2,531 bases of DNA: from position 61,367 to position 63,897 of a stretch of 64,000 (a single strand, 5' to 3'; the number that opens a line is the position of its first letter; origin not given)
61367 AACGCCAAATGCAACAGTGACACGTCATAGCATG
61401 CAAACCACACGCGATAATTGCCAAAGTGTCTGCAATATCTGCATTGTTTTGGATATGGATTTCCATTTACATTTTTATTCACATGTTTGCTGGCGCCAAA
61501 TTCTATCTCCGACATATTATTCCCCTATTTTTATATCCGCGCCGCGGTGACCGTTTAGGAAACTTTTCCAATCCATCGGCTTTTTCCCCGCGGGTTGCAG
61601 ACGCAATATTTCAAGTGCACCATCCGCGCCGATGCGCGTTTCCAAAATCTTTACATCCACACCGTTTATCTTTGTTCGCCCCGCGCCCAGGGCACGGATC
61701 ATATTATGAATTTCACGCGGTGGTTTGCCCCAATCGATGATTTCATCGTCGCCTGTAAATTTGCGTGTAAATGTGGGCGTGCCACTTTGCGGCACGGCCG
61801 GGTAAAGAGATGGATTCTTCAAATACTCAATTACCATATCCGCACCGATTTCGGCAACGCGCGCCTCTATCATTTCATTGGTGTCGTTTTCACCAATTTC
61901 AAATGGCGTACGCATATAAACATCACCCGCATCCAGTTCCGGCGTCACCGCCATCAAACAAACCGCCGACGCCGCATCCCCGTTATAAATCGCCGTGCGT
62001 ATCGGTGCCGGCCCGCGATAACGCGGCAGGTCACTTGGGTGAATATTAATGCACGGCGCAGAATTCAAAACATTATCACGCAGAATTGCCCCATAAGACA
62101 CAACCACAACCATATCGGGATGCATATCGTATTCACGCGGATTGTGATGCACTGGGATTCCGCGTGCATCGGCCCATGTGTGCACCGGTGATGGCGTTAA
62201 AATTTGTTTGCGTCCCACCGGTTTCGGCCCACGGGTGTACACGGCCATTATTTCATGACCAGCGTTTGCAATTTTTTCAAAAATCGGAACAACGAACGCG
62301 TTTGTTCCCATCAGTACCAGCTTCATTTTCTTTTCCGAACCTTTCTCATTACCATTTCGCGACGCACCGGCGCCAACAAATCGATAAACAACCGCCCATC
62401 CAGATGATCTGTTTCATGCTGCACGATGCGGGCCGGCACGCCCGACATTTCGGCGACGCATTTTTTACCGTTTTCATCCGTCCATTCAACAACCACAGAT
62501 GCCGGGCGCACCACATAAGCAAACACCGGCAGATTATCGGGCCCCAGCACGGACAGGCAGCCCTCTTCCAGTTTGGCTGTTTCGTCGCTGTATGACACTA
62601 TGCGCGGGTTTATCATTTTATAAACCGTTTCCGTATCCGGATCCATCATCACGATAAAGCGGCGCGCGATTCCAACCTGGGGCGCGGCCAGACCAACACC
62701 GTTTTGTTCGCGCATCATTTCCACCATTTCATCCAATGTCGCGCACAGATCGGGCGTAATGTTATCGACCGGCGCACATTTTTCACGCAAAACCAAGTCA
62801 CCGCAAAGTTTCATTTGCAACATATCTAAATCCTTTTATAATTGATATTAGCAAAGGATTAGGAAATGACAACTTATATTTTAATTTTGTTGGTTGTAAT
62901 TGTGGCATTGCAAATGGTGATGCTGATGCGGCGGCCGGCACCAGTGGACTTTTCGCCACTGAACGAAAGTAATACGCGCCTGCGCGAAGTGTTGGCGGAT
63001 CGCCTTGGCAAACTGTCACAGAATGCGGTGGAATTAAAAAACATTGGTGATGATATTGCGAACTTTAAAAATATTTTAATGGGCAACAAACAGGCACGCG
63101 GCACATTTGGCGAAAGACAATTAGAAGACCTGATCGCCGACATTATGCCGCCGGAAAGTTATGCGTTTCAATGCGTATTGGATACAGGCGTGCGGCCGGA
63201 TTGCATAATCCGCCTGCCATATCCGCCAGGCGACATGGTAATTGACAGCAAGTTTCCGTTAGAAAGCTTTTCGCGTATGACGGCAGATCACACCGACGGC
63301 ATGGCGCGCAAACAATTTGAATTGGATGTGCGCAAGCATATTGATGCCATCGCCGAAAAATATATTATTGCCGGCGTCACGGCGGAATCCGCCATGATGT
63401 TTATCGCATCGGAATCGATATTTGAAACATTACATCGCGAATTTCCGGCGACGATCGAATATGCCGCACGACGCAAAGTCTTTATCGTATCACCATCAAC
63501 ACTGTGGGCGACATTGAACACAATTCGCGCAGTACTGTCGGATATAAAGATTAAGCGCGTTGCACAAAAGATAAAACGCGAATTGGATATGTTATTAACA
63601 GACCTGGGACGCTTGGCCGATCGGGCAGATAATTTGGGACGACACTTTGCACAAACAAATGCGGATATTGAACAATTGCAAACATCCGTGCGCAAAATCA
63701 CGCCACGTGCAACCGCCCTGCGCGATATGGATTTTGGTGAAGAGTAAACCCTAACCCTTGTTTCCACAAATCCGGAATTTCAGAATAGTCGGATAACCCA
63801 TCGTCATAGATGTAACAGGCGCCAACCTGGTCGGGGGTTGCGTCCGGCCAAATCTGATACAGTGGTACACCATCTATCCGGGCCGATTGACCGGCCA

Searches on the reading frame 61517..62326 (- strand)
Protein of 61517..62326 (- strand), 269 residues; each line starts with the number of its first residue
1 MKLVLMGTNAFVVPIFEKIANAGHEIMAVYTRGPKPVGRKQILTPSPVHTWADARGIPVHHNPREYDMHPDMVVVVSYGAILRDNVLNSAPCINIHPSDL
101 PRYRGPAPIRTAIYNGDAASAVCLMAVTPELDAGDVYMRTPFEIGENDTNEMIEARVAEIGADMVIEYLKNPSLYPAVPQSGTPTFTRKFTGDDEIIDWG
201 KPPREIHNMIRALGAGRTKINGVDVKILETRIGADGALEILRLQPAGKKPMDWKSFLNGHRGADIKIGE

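Call 16: search_protein_families(library=pfam, proteins=[window:61517-62326:-], max_evalue=0.01)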
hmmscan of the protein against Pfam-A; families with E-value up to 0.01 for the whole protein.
window:61517-62326:- (269 aa): 2 families
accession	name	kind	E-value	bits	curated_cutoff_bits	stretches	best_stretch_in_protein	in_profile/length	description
PF00551.24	Formyl_trans_N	-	2.2e-24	86.6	26.1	1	2-167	2-179/181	Formyl transferase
PF02911.23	Formyl_trans_C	-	2.2e-12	47.5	21.1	2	234-261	73-100/100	Formyl transferase, C-terminal domain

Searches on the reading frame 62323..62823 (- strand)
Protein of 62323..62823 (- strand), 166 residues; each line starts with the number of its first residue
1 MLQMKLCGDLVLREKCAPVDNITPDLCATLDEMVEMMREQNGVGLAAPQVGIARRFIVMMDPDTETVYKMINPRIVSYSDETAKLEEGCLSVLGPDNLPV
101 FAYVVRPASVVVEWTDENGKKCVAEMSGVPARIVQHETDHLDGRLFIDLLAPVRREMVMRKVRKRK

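Call 54: search_protein_families(library=pfam, proteins=[window:62323-62823:-], max_evalue=0.01)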
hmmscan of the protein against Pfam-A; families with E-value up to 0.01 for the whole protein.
window:62323-62823:- (166 aa): 1 family
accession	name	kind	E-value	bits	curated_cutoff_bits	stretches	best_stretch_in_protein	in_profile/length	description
PF01327.26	Pep_deformylase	-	1.1e-43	149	22.8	1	6-155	6-155/156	Polypeptide deformylase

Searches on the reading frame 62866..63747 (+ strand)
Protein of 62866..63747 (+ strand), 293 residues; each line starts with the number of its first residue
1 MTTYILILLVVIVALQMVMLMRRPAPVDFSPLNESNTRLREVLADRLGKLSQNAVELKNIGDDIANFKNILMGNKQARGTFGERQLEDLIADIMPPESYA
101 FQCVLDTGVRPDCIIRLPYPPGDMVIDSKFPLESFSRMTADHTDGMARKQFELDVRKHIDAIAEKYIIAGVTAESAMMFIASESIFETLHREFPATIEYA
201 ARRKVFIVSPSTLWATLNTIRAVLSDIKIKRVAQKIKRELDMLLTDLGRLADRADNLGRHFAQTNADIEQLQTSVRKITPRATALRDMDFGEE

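Call 54: search_protein_families(library=pfam, proteins=[window:62866-63747:+], max_evalue=0.01)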
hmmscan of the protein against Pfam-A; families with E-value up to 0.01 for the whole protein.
window:62866-63747:+ (293 aa): 1 family
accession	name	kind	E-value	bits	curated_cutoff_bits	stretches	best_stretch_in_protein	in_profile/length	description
PF02646.22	RmuC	-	4.4e-54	184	26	1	39-290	31-286/291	RmuC family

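Call 64: find_encoding_contigs(protein=window:62866-63747:+, flank=10000, max_places=2)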
Protein window:62866-63747:+ (293 aa): 2 contigs read that carry it; 2 places shown.
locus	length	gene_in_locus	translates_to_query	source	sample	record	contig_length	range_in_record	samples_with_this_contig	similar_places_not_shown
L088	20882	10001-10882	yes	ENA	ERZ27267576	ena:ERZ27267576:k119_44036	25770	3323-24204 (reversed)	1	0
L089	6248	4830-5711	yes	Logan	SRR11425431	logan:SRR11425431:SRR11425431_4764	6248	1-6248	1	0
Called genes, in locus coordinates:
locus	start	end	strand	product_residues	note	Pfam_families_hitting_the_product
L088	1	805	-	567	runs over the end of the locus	PF00999:Na_H_Exchanger, PF02254:TrkA_N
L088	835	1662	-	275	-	PF00398:RrnaAD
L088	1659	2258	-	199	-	PF21176:RecR_HhH, PF13662:Toprim_4, PF21175:RecR_C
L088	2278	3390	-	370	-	PF00768:Peptidase_S11, PF13354:Beta-lactamase2, PF05036:SPOR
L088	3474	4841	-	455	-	PF00224:PK, PF02887:PK_C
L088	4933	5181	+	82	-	PF10073:GapR_DNA-bd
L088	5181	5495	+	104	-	PF12647:RNHCP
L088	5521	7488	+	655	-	PF13567:DUF4131, PF03772:Competence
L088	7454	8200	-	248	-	PF01416:PseudoU_synth_1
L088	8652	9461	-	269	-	PF00551:Formyl_trans_N, PF02911:Formyl_trans_C (faint)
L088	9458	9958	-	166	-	PF01327:Pep_deformylase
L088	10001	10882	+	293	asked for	PF02646:RmuC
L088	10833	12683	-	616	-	PF15096:G6B (faint)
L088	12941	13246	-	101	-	-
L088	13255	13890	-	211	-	PF12710:HAD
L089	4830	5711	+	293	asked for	PF02646:RmuC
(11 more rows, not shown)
